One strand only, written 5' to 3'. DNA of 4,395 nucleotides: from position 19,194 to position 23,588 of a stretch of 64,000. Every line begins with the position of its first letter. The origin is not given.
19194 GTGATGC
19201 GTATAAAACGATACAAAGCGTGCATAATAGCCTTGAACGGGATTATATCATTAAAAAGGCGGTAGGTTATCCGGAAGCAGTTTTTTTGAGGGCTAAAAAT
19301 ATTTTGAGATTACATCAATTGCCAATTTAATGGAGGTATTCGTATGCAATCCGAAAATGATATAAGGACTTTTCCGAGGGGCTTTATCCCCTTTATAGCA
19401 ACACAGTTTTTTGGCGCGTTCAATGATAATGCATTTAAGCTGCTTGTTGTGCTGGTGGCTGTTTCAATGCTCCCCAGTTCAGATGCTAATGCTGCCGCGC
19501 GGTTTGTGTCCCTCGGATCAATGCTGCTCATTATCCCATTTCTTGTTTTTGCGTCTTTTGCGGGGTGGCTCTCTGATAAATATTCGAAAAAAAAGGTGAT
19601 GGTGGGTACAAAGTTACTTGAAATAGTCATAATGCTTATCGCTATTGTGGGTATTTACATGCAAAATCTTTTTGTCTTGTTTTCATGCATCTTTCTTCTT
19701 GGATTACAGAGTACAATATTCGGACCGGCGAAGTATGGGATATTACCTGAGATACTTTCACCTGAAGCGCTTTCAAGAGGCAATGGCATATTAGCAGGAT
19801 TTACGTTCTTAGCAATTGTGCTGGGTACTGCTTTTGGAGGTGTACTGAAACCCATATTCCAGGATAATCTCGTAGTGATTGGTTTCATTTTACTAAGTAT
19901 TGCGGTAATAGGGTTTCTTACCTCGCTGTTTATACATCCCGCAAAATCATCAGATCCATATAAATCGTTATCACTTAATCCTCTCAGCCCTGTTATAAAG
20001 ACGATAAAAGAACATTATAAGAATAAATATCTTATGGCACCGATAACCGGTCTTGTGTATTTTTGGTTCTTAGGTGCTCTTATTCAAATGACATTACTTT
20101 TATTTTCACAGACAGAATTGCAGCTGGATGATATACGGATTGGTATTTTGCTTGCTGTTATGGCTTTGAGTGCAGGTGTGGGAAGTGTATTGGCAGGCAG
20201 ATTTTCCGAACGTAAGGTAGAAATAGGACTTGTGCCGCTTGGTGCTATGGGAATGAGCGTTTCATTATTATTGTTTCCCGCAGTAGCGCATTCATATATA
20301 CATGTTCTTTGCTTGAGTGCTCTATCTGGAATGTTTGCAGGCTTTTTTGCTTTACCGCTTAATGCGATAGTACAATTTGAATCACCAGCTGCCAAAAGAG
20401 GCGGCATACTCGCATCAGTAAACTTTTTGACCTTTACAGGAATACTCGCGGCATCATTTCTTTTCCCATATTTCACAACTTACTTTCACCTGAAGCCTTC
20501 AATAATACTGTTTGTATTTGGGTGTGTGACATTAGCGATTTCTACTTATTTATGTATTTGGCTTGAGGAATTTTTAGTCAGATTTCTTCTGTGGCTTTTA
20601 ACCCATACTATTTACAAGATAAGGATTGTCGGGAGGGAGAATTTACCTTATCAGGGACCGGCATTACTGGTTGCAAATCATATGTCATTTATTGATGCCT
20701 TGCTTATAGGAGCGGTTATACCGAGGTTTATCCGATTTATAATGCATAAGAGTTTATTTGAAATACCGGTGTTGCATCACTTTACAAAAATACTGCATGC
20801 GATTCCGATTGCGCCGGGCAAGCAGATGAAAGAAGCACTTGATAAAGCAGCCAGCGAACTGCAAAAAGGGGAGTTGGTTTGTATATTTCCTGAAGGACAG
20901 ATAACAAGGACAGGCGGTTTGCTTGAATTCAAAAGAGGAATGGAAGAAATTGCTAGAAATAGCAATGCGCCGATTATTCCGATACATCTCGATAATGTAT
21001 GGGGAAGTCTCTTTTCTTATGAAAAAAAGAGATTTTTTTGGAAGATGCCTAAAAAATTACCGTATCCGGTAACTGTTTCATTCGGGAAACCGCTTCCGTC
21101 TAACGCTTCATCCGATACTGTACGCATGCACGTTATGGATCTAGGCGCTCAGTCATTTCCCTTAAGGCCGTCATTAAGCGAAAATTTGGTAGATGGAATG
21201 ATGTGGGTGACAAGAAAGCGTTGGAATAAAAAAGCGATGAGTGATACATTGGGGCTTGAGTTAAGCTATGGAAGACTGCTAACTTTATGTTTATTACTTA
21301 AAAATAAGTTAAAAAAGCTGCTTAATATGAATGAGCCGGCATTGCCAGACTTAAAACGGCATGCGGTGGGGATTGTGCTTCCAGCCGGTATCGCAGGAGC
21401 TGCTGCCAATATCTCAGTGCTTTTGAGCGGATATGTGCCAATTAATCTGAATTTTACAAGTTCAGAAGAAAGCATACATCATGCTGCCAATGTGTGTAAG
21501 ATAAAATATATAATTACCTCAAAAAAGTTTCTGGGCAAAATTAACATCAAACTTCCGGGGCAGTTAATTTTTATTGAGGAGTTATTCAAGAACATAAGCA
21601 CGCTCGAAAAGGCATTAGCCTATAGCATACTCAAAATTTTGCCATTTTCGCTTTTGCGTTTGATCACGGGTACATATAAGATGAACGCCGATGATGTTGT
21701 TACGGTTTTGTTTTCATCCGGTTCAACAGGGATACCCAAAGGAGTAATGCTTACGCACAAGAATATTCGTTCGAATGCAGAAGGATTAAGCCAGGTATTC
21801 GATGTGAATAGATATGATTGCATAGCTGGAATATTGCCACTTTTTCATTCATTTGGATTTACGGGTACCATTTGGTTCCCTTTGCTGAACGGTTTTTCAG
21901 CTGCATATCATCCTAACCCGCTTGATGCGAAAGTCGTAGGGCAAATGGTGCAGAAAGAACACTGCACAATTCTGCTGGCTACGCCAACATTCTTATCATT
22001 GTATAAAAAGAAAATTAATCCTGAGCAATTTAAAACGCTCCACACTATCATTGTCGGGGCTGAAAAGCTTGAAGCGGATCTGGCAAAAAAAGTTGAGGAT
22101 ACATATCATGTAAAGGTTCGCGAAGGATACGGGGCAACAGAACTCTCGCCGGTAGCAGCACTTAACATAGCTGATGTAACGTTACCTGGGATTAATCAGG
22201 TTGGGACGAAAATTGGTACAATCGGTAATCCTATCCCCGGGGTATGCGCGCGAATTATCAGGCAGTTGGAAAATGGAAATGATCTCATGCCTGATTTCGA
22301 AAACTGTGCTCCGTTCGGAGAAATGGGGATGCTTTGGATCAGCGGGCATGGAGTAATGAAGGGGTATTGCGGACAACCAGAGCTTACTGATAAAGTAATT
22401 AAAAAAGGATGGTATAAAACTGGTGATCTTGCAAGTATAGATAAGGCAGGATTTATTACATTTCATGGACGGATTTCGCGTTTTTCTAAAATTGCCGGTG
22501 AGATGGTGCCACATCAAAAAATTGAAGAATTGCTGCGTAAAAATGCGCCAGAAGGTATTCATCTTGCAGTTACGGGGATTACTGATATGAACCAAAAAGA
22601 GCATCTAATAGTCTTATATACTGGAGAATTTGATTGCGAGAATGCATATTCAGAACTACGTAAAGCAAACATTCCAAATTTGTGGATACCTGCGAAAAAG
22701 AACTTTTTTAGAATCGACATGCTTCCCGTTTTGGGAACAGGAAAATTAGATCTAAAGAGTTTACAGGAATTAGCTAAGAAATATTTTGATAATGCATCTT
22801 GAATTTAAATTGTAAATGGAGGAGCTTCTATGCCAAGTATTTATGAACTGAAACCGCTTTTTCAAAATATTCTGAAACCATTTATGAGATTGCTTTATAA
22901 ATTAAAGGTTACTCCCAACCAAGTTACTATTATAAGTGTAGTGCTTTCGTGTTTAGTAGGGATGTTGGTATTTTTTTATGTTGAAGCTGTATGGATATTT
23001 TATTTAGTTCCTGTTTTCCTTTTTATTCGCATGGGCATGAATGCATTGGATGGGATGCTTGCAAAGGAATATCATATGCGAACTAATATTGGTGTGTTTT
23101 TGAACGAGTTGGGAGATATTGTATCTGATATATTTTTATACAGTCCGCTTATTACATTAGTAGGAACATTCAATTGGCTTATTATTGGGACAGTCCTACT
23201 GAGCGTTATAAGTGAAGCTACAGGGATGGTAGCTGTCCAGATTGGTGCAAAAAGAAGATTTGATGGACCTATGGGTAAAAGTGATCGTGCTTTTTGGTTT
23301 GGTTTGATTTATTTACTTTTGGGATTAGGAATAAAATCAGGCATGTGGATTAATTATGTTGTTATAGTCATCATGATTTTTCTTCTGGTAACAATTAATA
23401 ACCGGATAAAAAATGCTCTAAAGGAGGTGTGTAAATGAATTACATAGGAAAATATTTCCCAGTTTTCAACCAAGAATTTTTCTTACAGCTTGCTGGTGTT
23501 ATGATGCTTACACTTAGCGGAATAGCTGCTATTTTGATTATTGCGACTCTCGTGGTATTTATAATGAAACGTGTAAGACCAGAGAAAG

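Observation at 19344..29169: Eight-gene, translationally coupled operon dedicated to glycerophospholipid synthesis and remodelling; candidate pathway for an undescribed specialised membrane lipid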

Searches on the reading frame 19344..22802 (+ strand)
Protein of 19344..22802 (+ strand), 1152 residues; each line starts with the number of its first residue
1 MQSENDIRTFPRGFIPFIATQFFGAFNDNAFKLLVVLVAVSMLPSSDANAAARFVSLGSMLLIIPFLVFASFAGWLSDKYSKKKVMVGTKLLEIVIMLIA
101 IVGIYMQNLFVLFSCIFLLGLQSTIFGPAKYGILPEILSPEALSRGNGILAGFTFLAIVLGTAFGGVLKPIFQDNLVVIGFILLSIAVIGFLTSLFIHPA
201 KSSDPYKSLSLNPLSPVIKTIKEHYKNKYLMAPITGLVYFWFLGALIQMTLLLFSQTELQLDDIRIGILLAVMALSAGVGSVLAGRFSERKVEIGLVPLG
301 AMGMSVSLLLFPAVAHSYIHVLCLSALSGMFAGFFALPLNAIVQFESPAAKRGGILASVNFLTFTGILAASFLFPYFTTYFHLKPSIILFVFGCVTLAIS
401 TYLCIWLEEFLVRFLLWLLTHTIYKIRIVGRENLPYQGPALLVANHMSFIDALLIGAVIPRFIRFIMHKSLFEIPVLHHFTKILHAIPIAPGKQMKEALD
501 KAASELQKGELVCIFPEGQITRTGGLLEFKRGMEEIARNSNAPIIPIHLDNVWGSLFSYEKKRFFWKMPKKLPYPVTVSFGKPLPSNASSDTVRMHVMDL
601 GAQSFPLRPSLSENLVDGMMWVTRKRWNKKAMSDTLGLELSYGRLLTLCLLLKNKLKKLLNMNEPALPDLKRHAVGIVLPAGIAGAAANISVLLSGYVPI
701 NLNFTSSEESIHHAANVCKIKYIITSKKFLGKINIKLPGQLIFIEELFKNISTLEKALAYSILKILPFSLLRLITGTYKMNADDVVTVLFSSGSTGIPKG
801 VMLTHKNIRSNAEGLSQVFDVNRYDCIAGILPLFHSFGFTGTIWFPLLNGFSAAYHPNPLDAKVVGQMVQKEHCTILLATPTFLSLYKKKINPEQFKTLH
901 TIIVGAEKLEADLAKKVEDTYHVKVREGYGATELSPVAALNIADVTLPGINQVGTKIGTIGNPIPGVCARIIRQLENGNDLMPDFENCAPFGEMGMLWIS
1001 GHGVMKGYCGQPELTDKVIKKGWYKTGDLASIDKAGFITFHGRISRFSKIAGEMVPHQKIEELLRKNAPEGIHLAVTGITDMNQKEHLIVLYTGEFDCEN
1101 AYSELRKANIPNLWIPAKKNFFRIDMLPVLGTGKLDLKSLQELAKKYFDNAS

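Call 4: search_protein_families(library=pfam, proteins=[window:19344-22802:+], max_evalue=0.01)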
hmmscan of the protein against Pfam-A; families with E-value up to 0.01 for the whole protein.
window:19344-22802:+ (1152 aa): 4 families
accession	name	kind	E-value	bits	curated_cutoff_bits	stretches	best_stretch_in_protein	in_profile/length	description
PF00501.34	AMP-binding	-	3.8e-52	177.8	29.9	1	672-1008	46-383/384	AMP-binding enzyme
PF01553.26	Acyltransferase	-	2.3e-30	105.5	23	1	425-548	1-130/132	Acyltransferase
PF07690.21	MFS_1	-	4.7e-26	92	33.4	1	36-369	15-345/347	Major Facilitator Superfamily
PF05977.19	MFS_3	-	3e-08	33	27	1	38-380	31-369/524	Transmembrane secretion effector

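Call 5: search_protein_families(library=ncbifam, proteins=[window:19344-22802:+], max_evalue=0.01)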
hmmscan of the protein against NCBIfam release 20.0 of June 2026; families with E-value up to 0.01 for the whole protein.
window:19344-22802:+ (1152 aa): 113 families (the best 25 are shown)
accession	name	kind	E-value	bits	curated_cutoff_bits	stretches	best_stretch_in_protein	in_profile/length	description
NF006386.0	PRK08633.1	equivalog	0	1226.3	1221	1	11-1147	8-1144/1147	acyl-[ACP]--phospholipid O-acyltransferase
NF005291.0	PRK06814.1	equivalog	1.5e-200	668.9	1349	1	12-1148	11-1134/1140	acyl-[ACP]--phospholipid O-acyltransferase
NF005959.0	PRK08043.1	equivalog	2.9e-97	326.7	886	1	415-1146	5-713/719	bifunctional acyl-ACP--phospholipid O-acyltransferase/long-chain-fatty-acid--ACP ligase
NF004971.0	PRK06334.1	equivalog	6.8e-70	236.1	847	1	669-1149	64-538/539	long chain fatty acid--[acyl-carrier-protein] ligase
NF004837.0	PRK06187.1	subfamily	2.2e-60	204.4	476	1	693-1145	79-523/531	long-chain-fatty-acid--CoA ligase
TIGR01733.1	AA-adenyl-dom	subfamily_domain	1.2e-43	149.5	317.4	1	672-1066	25-400/409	amino acid adenylation domain-containing protein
NF004114.0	PRK05605.1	equivalog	2.8e-43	148.1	766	1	778-1142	216-567/575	long-chain-fatty-acid--CoA ligase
NF009233.0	PRK12583.1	subfamily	8.9e-43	146.5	832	1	773-1145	191-551/558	fatty acid CoA ligase family protein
NF008397.0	PRK11195.1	equivalog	8.5e-39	133.8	297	1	12-407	3-396/414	lysophospholipid transporter LplT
NF004229.0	PRK05677.1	subfamily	4.3e-37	127.8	879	1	779-1141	203-552/563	long-chain-fatty-acid--CoA ligase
NF005702.0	PRK07514.1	subfamily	1.3e-36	126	558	1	777-1147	151-503/506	malonyl-CoA synthase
TIGR01923.1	menE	equivalog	9.5e-36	123.6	330.15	1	675-1136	27-438/442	o-succinylbenzoate--CoA ligase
NF052269.1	Staph_lig_FadD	equivalog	7e-34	117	650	1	777-1147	144-496/499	long-chain-fatty-acid--CoA ligase FadD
NF005220.0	PRK06710.1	equivalog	1.5e-33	115.8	1116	1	783-1140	206-549/563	long-chain-fatty-acid--CoA ligase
NF004758.0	PRK06087.1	equivalog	2.3e-33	115.4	736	1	690-1116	93-509/548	medium-chain fatty-acid--CoA ligase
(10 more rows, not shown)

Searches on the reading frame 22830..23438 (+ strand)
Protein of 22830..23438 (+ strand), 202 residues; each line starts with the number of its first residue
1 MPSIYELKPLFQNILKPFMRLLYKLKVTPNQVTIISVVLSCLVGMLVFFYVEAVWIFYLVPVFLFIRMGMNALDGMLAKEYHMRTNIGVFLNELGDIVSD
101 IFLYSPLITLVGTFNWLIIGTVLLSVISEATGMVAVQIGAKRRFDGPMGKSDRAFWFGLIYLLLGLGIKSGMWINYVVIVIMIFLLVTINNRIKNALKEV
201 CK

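Call 4: search_protein_families(library=pfam, proteins=[window:22830-23438:+], max_evalue=0.01)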
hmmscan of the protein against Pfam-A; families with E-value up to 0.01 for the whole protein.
window:22830-23438:+ (202 aa): 1 family
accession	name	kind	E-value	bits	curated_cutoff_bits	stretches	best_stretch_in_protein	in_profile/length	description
PF01066.26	CDP-OH_P_transf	-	1.2e-07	32.7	22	1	27-182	2-150/152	CDP-alcohol phosphatidyltransferase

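Call 5: search_protein_families(library=ncbifam, proteins=[window:22830-23438:+], max_evalue=0.01)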
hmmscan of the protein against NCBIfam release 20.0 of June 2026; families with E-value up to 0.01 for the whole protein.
window:22830-23438:+ (202 aa): 4 families
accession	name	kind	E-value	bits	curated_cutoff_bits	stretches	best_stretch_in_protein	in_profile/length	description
NF040950.1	archin_ph_syn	equivalog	4.4e-20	72.4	180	1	6-199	3-190/191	archaetidylinositol phosphate synthase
NF045883.1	PIPSynth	equivalog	6.7e-13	48.8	170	1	10-190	6-186/197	phosphatidylinositol phosphate synthase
NF052561.1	PIPSynBT1523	equivalog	5.7e-06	26.2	350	1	10-128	8-125/232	hypothetical protein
TIGR00560.1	pgsA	equivalog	6.3e-05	23.6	109.1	1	27-112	2-85/183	CDP-diacylglycerol--glycerol-3-phosphate 3-phosphatidyltransferase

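Call 51: search_solved_structures(query=A2, max_evalue=1, show_alignments=4)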
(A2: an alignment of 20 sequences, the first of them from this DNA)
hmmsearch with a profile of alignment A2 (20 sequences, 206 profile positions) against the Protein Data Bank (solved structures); distinct sequences matched with E-value up to 1: 15.
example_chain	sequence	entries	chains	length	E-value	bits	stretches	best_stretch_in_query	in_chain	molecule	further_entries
6h53_A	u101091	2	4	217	3.2e-18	69.3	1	10-198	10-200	CDP-diacylglycerol--inositol 3-phosphatidyltransferase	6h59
6h5a_A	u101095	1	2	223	3.5e-18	69.2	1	10-198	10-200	CDP-diacylglycerol--inositol 3-phosphatidyltransferase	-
6wm5_A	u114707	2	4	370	1e-14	57.8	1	11-198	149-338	AfCTD-Phosphatidylinositol-phosphate synthase (PIPS) fusion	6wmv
5d91_A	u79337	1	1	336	6.2e-14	55.3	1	11-202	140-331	AF2299 protein,Phosphatidylinositol synthase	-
5d92_D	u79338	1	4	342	6.9e-14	55.1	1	11-202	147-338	AF2299 protein,Phosphatidylinositol synthase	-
4o6m_A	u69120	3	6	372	1.7e-10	44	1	13-133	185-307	AF2299, a CDP-alcohol phosphotransferase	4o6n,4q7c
8gyw_B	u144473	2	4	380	5.2e-07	32.7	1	16-125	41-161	Choline/ethanolaminephosphotransferase 1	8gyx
8ero_A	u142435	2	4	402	6.4e-07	32.4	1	28-118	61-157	Cholinephosphotransferase 1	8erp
9uet_A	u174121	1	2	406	1.7e-06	31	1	28-114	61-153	Cholinephosphotransferase 1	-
8urt_A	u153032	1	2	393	4.5e-05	26.4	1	27-130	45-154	Cholinephosphotransferase 1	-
8ul9_A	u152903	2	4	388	4.9e-05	26.2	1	27-130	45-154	Cholinephosphotransferase 1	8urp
4mnd_A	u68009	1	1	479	0.00021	24.2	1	21-188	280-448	CTP L-myo-inositol-1-phosphate cytidylyltransferase/CDP-L-myo-inositol myo-inositolphospho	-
7pow_A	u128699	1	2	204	0.012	18.4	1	55-165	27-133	CDP-diacylglycerol--serine O-phosphatidyltransferase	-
7b1k_A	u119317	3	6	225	0.013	18.3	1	55-164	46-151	CDP-diacylglycerol--serine O-phosphatidyltransferase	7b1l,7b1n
7drj_A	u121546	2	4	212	0.019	17.8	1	54-192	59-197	CDP-diacylglycerol--glycerol-3-phosphate 3-phosphatidyltransferase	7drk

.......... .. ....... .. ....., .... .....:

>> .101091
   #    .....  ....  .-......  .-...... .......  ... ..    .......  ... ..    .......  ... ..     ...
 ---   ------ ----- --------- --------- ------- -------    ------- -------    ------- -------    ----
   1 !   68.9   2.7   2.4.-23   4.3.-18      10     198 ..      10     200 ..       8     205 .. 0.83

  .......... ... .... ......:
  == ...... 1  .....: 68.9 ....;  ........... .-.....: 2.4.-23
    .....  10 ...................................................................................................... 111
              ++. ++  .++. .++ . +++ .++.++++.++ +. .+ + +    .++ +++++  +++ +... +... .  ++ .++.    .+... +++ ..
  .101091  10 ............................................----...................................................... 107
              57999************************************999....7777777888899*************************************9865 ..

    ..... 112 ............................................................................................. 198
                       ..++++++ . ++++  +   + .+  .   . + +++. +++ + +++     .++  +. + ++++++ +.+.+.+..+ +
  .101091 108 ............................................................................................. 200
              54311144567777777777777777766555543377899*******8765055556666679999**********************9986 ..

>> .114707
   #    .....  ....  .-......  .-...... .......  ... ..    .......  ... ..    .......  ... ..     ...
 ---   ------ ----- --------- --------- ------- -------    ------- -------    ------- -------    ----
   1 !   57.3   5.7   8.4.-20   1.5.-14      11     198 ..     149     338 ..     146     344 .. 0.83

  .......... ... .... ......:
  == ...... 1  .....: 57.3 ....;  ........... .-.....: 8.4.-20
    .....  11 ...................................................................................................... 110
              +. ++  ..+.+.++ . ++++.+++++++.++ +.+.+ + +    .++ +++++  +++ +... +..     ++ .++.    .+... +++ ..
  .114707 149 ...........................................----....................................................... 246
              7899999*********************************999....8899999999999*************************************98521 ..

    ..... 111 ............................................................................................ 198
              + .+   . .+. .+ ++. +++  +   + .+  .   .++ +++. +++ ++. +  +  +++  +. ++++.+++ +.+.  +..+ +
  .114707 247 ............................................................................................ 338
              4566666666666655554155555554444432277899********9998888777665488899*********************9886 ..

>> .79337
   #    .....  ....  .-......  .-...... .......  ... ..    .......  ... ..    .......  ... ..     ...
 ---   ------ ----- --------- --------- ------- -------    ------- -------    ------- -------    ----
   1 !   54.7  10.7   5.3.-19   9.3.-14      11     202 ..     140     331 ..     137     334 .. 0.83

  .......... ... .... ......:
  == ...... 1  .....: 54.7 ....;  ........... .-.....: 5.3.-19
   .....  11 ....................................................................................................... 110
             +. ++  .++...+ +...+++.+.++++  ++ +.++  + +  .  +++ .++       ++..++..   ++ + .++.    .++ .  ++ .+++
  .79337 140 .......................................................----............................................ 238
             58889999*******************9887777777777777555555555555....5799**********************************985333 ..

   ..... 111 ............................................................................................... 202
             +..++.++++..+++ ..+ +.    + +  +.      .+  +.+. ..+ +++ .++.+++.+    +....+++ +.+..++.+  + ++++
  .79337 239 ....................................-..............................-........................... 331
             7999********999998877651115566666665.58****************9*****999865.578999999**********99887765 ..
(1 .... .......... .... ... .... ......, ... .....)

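Call 73: search_protein_representatives(protein=window:22830-23438:+)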
Query: 202 residues. Proteins with E-value up to 0.001 (for the whole library): 1566; up to 1e-10: 717; up to 1e-30: 144. The best 150 are listed.
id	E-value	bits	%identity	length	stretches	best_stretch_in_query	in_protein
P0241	2.0e-59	217.1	52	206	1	1-199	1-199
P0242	4.7e-54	199.6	50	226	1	1-198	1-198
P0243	7.5e-53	195.6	47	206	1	2-201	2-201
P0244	1.4e-51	191.5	47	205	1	1-200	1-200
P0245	1.3e-49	185.1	45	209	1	1-197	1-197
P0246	3.2e-48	180.5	45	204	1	3-200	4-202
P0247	2.3e-47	177.7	45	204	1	1-198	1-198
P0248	2.4e-47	177.7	43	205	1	2-200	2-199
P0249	5.1e-47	176.6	44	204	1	1-200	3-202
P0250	5.2e-47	176.6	45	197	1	1-198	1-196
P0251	1.9e-46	174.8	43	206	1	1-201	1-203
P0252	2.1e-46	174.6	45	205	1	1-200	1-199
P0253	2.3e-45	171.2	42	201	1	1-200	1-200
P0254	1.4e-44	168.6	43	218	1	1-199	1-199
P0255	1.8e-44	168.3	45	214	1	1-197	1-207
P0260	1.3e-42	162.2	45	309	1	1-195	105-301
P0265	2.6e-41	158.0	43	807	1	3-200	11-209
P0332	1.3e-34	136.1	47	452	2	116-196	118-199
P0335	2.2e-34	135.3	42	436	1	4-167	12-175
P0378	3.3e-31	125.0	32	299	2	10-150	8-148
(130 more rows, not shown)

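Call 74: search_protein_families(library=pfam, proteins=[P0265, P0332, P0335, P0260, P0378], max_evalue=0.001)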
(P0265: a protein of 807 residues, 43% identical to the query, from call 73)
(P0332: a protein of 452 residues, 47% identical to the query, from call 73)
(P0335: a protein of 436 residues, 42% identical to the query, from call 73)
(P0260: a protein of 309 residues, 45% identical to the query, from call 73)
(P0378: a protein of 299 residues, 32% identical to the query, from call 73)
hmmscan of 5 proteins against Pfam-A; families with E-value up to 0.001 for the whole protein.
P0265 (807 aa): 5 families
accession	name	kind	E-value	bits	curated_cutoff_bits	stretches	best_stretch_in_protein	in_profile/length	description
PF12147.14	Methyltransf_20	-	6.6e-123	410.2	21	1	498-804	1-309/309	Putative methyltransferase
PF12146.15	Hydrolase_4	-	4.6e-62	209.9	27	1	255-490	4-239/239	Serine aminopeptidase, S33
PF00561.26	Abhydrolase_1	-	1.2e-07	32.1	25.8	1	277-363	22-102/245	alpha/beta hydrolase fold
PF01066.26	CDP-OH_P_transf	-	1.7e-05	25.7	22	1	36-186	3-138/152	CDP-alcohol phosphatidyltransferase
PF13847.12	Methyltransf_31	-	5.7e-05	23.3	27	1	632-695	5-67/145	Methyltransferase domain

P0332 (452 aa): 1 family
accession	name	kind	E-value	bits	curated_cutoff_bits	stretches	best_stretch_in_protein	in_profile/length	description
PF01148.25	CTP_transf_1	-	6.7e-07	29.9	24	1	261-445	11-186/264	Cytidylyltransferase family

P0335 (436 aa): 2 families
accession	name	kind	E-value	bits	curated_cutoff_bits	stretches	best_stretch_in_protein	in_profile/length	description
PF01553.26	Acyltransferase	-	4.8e-17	62.4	23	1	261-382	13-131/132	Acyltransferase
PF01066.26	CDP-OH_P_transf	-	2e-05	25.5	22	1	36-175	3-137/152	CDP-alcohol phosphatidyltransferase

P0260 (309 aa): 1 family
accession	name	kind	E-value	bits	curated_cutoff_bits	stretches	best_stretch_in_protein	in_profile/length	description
PF01066.26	CDP-OH_P_transf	-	5.4e-08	33.8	22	1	132-290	3-149/152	CDP-alcohol phosphatidyltransferase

P0378 (299 aa): 0 families
